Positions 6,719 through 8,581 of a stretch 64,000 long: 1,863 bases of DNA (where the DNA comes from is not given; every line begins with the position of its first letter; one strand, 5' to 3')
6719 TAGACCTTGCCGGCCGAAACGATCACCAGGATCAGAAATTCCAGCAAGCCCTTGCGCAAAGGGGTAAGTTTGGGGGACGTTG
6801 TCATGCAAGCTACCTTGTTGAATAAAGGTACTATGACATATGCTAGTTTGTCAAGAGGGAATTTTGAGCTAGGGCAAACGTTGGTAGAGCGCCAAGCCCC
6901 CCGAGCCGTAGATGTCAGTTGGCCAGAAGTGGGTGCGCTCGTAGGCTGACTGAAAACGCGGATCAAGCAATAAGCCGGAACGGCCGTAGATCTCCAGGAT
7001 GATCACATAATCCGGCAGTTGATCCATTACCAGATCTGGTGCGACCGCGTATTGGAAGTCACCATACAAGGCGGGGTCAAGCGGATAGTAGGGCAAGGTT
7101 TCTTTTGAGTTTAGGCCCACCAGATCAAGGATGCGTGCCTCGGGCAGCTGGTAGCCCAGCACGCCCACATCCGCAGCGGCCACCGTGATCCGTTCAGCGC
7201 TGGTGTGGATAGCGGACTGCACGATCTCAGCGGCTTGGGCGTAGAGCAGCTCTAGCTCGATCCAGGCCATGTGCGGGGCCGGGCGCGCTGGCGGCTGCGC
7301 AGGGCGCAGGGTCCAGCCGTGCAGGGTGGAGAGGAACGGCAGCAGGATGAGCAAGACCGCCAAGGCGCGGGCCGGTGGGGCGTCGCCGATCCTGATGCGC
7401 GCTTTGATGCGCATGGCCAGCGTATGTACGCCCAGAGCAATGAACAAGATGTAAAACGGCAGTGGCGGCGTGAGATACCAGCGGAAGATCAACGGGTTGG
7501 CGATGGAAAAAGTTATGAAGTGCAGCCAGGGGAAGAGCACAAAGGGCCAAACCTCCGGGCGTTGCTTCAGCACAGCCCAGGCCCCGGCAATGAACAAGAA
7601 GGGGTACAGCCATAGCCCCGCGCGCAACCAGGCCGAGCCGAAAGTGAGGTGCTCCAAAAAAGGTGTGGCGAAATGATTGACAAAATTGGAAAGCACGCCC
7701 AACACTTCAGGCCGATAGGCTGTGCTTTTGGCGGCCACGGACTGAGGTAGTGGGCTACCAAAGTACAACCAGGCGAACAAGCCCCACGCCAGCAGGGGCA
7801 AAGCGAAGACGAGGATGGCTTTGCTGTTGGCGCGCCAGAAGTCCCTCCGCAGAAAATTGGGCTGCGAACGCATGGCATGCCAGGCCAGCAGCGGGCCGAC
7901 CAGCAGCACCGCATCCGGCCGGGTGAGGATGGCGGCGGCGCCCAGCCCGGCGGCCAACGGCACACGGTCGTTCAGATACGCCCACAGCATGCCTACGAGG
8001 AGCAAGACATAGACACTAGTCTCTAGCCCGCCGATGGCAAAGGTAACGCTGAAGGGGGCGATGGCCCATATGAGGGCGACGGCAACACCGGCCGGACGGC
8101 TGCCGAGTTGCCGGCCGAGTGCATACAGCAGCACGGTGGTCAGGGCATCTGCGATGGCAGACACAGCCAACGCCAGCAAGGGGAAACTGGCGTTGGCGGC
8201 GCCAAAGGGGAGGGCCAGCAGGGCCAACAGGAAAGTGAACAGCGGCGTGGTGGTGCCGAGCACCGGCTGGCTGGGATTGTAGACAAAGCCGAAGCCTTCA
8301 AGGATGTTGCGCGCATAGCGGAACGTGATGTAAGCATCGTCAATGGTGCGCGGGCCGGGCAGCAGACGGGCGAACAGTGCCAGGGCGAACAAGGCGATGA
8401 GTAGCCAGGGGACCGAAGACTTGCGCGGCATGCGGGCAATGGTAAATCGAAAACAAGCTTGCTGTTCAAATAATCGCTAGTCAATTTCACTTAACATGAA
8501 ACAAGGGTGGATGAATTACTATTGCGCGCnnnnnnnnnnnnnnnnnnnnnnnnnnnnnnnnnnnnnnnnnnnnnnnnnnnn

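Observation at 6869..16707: Block 1: six large polytopic GT-C-like membrane proteins plus one SAM methyltransferase, tightly coupled, with no cytoplasmic glycosylation machinery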

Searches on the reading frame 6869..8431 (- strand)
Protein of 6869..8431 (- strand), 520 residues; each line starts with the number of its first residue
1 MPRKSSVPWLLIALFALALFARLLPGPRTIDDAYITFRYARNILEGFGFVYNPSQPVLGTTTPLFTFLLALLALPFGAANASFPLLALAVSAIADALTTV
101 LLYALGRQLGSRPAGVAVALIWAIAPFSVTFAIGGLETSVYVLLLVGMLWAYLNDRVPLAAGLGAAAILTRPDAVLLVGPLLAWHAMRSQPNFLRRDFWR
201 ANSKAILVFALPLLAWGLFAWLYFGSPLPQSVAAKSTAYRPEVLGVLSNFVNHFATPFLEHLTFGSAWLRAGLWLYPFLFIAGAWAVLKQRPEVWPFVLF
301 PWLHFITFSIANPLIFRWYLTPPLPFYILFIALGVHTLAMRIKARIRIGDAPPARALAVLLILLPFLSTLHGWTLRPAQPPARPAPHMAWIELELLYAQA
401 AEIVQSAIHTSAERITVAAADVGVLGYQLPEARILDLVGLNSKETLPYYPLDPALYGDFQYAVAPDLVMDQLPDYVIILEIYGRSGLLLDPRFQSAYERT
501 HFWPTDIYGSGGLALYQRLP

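Call 4: search_protein_families(library=pfam, proteins=[window:6869-8431:-], max_evalue=0.01)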
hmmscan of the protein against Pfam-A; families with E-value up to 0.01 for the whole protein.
window:6869-8431:- (520 aa): 1 family
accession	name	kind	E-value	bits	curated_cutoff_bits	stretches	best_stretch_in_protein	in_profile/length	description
PF13231.12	PMT_2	-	0.0034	18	26.1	1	63-216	4-160/160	Dolichyl-phosphate-mannose-protein mannosyltransferase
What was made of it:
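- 6869..8431 (-): Gene A, an AftB-like GT-C glycosyltransferase (520 aa) transcribed divergently from B. The Pfam PMT_2 match is below threshold (18 bits against a cut-off of 26.1; call 4).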

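Call 5: search_protein_families(library=ncbifam, proteins=[window:6869-8431:-], max_evalue=0.01)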
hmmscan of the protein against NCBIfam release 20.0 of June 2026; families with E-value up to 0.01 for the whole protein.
window:6869-8431:- (520 aa): 3 families
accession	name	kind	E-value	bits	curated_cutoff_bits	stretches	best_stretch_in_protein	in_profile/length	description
NF046093.1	AZOBR_p60025_fam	subfamily_domain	6.1e-06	25.6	150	1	69-211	97-229/232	AZOBR_p60025 family cell surface glycopolymer formation protein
NF041481.1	beta_arabfuran_tase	equivalog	1e-05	23.8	1050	1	30-151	28-153/633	terminal beta-(1->2)-arabinofuranosyltransferase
TIGR04154.1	archaeo_STT3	subfamily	0.0014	17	450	1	63-129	71-140/831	oligosaccharyl transferase, archaeosortase A system-associated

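Call 11: search_solved_structures(query=window:6869-8431:-, max_evalue=10)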
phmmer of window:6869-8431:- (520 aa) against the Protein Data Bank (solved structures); distinct sequences matched with E-value up to 10: 1.
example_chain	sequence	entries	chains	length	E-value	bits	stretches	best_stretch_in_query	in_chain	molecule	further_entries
9dlf_C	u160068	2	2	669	0.0017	20.8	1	29-258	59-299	Arabinosyltransferase AftB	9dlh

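Call 12: find_homologous_proteins(query=window:6869-8431:-, max_evalue=0.001)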
Query window:6869-8431:- (520 aa): 1799 proteins with E <= 0.001 among 8000 candidates; the best 120 are listed.
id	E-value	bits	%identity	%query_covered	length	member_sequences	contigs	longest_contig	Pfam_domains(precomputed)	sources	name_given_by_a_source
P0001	0.0e+0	1078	94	100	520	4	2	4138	-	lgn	-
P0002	6.6e-278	941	83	99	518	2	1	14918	-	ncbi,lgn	-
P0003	7.9e-256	868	77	99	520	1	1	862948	-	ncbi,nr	ncbi:MAG: hypothetical protein KIS88_01790 [Anaerolineales bacterium]|nr:hypothetical protein [Anaer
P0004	1.5e-235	802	72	99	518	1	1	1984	-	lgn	-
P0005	4.7e-232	790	71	96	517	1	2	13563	-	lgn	-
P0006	1.1e-230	786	72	99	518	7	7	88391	-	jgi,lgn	-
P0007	1.0e-229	782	71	99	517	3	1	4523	-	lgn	-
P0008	1.9e-228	778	71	99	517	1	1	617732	-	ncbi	-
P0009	3.3e-228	777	70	99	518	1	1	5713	-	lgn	-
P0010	3.6e-227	774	71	100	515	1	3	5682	-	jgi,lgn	-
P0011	5.7e-226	770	69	98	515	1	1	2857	-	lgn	-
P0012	5.1e-215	734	68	95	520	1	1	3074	-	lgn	-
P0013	4.2e-214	731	66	99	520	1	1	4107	-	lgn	-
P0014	2.3e-213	728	68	98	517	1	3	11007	-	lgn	-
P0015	2.5e-213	728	67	97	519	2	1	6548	-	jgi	jgi:MFS family permease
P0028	7.4e-166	572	57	98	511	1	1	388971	-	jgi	jgi:hypothetical protein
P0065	4.4e-152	526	52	97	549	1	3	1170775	-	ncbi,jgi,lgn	jgi:hypothetical protein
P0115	5.4e-149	516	54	97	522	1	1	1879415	-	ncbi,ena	-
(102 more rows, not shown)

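Call 14: find_encoding_contigs(protein=P0003, flank=10000, max_places=2)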
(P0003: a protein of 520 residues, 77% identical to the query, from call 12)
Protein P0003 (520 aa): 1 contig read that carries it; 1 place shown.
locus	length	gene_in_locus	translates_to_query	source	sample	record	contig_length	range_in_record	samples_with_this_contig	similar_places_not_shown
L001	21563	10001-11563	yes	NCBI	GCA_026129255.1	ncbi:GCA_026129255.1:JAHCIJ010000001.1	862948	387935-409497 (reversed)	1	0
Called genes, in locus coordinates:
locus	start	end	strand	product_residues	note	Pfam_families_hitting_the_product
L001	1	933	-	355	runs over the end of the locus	PF05384:DegS, PF13581:HATPase_c_2 (faint), PF07730:HisKA_3, PF02518:HATPase_c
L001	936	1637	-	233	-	PF00072:Response_reg, PF08281:Sigma70_r4_2 (faint), PF00196:GerE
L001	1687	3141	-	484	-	-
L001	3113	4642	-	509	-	-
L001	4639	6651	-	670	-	PF13231:PMT_2, PF26626:DUF8201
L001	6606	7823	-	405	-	PF09594:GT87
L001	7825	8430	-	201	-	PF13489:Methyltransf_23, PF08241:Methyltransf_11, PF13649:Methyltransf_25 (weak)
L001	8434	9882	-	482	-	-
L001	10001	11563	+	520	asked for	-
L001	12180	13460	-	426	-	PF03979:Sigma70_r1_1, PF00140:Sigma70_r1_2, PF04542:Sigma70_r2, PF04539:Sigma70_r3, PF04545:Sigma70_r4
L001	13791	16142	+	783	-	PF03030:H_PPase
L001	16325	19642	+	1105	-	PF13750:Big_3_3 (faint), PF15418:DUF4625 (faint), PF17957:Big_7 (weak), PF19077:Big_13 (weak)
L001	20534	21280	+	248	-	-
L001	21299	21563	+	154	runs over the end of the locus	-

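Call 15: find_encoding_contigs(protein=P0115, flank=10000, max_places=2)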
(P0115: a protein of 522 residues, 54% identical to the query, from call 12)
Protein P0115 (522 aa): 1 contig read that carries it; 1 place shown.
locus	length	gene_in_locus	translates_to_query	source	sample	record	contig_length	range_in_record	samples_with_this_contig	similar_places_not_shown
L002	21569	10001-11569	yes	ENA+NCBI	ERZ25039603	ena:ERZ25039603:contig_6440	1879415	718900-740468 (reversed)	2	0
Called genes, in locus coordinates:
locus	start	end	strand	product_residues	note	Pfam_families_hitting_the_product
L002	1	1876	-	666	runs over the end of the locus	PF13231:PMT_2 (weak)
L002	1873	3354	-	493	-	PF13231:PMT_2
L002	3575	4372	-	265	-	PF01757:Acyl_transf_3 (weak), PF05857:TraX (faint), PF07786:HGSNAT_cat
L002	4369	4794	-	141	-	-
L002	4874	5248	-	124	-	-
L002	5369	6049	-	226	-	PF19830:DUF6311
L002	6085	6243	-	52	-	-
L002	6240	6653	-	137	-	-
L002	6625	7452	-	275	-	-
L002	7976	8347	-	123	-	-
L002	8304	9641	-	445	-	-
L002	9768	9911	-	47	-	-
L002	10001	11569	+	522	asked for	-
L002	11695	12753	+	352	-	-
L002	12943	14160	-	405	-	PF03979:Sigma70_r1_1, PF00140:Sigma70_r1_2, PF04542:Sigma70_r2, PF04539:Sigma70_r3, PF04545:Sigma70_r4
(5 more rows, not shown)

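Call 16: find_related_loci(query=window:6869-8431:-, collection=genome_contigs, flank=10000)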
Query window:6869-8431:- (520 aa) in genome_contigs; peptide patterns used: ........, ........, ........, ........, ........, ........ (x = any residue, [..] = any of these).
89 stretches matched a pattern; 2 encode a relative of the query (tblastn E <= 1e-3); 2 distinct loci.
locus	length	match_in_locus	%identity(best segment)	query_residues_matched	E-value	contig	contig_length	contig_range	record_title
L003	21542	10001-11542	77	4-517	0e+0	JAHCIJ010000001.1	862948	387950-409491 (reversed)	MAG: Anaerolineales bacterium isolate TGS_CHL6 CHL6_1, whole genome shotgun sequence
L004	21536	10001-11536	37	14-518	4e-89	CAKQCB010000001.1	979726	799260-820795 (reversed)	MAG: uncultured Anaerolineae bacterium isolate REFINED_METABAT215_TOP10_CONTIGS_1500_ASSEMBLY_K77_MERGED__Nepal_MoBio_Fi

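Call 18: find_encoding_contigs(protein=P0008, flank=10000, max_places=1)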
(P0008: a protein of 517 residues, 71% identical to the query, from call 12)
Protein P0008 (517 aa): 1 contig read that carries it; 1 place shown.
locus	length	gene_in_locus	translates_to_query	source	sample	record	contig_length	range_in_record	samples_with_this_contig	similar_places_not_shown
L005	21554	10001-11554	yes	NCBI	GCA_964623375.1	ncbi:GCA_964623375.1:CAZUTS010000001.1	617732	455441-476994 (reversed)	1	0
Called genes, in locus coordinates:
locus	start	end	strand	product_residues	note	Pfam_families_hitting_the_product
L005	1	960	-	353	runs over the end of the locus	PF05384:DegS, PF07730:HisKA_3, PF02518:HATPase_c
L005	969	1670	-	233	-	PF00072:Response_reg, PF00196:GerE, PF08281:Sigma70_r4_2 (faint)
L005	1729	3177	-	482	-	-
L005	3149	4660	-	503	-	-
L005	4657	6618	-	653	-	PF26626:DUF8201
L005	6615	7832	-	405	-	PF09594:GT87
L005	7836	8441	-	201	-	PF13489:Methyltransf_23, PF08241:Methyltransf_11, PF13649:Methyltransf_25 (weak)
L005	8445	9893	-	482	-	-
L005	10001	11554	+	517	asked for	-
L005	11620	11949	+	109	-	PF03551:PadR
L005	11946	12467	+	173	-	PF04024:PspC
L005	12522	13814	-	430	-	PF03979:Sigma70_r1_1, PF00140:Sigma70_r1_2, PF04542:Sigma70_r2, PF04539:Sigma70_r3, PF04545:Sigma70_r4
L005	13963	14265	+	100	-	PF03992:ABM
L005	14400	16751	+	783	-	PF03030:H_PPase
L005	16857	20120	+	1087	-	PF13750:Big_3_3 (faint), PF15418:DUF4625 (faint), PF18981:InlK_D3 (faint), PF19077:Big_13 (faint), PF17957:Big_7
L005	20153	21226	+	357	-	-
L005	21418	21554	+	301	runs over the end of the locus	-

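Call 19: find_encoding_contigs(protein=P0028, flank=10000, max_places=1)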
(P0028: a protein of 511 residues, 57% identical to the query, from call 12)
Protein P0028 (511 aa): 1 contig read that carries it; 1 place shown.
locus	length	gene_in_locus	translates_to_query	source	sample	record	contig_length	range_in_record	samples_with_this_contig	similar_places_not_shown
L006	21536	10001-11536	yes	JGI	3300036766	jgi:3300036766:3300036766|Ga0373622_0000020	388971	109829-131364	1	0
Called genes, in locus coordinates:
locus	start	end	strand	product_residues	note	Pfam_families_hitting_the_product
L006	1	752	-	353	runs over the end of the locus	PF05384:DegS, PF07730:HisKA_3, PF02518:HATPase_c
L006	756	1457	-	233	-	PF00072:Response_reg, PF00196:GerE, PF08281:Sigma70_r4_2 (faint)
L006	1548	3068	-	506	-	-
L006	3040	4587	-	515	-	-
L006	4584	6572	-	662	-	PF13231:PMT_2 (weak), PF26626:DUF8201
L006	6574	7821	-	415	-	PF09594:GT87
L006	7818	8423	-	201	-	PF13489:Methyltransf_23, PF13847:Methyltransf_31 (weak), PF08241:Methyltransf_11, PF08242:Methyltransf_12 (weak), PF13649:Methyltransf_25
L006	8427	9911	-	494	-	-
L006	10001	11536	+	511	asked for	-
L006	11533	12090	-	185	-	-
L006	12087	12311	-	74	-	-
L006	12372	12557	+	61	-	-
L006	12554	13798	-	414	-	PF03979:Sigma70_r1_1, PF00140:Sigma70_r1_2, PF04542:Sigma70_r2, PF04539:Sigma70_r3, PF04545:Sigma70_r4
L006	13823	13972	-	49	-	-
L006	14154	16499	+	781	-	PF03030:H_PPase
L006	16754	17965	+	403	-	PF03448:MgtE_N, PF00571:CBS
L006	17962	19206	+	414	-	PF01566:Nramp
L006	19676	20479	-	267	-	PF01061:ABC2_membrane, PF12679:ABC2_membrane_2 (weak), PF12698:ABC2_membrane_3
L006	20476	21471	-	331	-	PF00005:ABC_tran, PF13175:AAA_15 (faint), PF13304:AAA_21 (weak), PF13732:DrrA1-3_C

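Call 20: find_encoding_contigs(protein=P0065, flank=10000, max_places=1)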
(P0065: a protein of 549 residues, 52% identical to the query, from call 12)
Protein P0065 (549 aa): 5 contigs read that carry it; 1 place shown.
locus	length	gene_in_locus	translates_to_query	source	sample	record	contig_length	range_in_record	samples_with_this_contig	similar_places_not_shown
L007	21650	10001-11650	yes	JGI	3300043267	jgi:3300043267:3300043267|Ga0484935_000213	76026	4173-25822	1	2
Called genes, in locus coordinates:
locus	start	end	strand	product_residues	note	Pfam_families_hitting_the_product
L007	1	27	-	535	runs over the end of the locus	-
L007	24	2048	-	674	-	PF26626:DUF8201 (weak)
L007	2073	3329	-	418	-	PF09594:GT87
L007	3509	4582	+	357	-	PF13439:Glyco_transf_4, PF20706:GT4-conflict, PF00534:Glycos_transf_1, PF13692:Glyco_trans_1_4, PF13524:Glyco_trans_1_2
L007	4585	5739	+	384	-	PF13439:Glyco_transf_4 (weak), PF20706:GT4-conflict (weak), PF00534:Glycos_transf_1, PF13692:Glyco_trans_1_4, PF13524:Glyco_trans_1_2 (weak)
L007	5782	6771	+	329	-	-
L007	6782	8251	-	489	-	-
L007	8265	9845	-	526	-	-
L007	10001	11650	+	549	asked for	-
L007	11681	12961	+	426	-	-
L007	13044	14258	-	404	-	PF03979:Sigma70_r1_1, PF00140:Sigma70_r1_2, PF04542:Sigma70_r2, PF04539:Sigma70_r3, PF04545:Sigma70_r4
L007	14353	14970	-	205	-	PF14238:DUF4340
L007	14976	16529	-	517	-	PF23357:DUF7088, PF09822:ABC_transp_aux, PF23355:IFT52_GIFT (weak)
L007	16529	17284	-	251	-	PF01061:ABC2_membrane, PF12730:ABC2_membrane_4 (weak), PF12698:ABC2_membrane_3, PF12679:ABC2_membrane_2, PF13346:ABC2_membrane_5 (weak)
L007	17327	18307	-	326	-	PF00005:ABC_tran, PF13304:AAA_21 (weak), PF13732:DrrA1-3_C (weak)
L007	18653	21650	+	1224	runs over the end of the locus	PF03704:BTAD (faint), PF13181:TPR_8 (faint), PF13414:TPR_11 (faint), PF13424:TPR_12 (faint), PF13428:TPR_14 (faint), PF14559:TPR_19 (weak), PF14559:TPR_19, PF12836:HHH_3, +7 more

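Call 51: search_solved_structures(query=A3, max_evalue=1, show_alignments=1)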
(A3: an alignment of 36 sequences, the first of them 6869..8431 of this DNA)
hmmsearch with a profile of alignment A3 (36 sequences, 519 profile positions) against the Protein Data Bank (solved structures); distinct sequences matched with E-value up to 1: 1.
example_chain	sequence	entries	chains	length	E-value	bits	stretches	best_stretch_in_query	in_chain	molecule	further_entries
9dlf_C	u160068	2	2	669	6.2e-09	38.3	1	28-258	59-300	Arabinosyltransferase AftB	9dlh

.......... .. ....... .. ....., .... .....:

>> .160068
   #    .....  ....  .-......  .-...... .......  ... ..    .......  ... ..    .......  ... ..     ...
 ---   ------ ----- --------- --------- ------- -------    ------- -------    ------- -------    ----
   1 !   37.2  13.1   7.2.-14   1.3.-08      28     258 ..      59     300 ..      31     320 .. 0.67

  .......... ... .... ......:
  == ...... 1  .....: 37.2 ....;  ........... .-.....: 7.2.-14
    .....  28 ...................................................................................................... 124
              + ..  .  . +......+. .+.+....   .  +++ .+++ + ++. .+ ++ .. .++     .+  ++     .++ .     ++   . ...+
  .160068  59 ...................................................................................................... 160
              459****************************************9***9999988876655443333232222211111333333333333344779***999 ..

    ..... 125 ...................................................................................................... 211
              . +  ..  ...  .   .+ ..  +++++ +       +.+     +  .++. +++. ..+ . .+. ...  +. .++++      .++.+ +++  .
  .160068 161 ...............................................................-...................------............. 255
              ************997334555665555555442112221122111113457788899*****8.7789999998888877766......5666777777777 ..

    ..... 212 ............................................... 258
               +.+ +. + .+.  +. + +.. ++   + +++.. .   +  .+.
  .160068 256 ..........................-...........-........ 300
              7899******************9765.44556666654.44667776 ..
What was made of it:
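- On AftB / CAZy GT89 (terminal beta-1,2-arabinofuranosyltransferase): The PDB alignment covers only residues 28-258 of the A profile (call 51).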

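Call 59: search_protein_families(library=pfam, proteins=[L007:5782-6771:+], max_evalue=0.01)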
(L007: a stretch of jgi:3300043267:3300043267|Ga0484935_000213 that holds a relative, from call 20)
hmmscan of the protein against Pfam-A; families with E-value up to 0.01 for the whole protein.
L007:5782-6771:+ (329 aa): 0 families
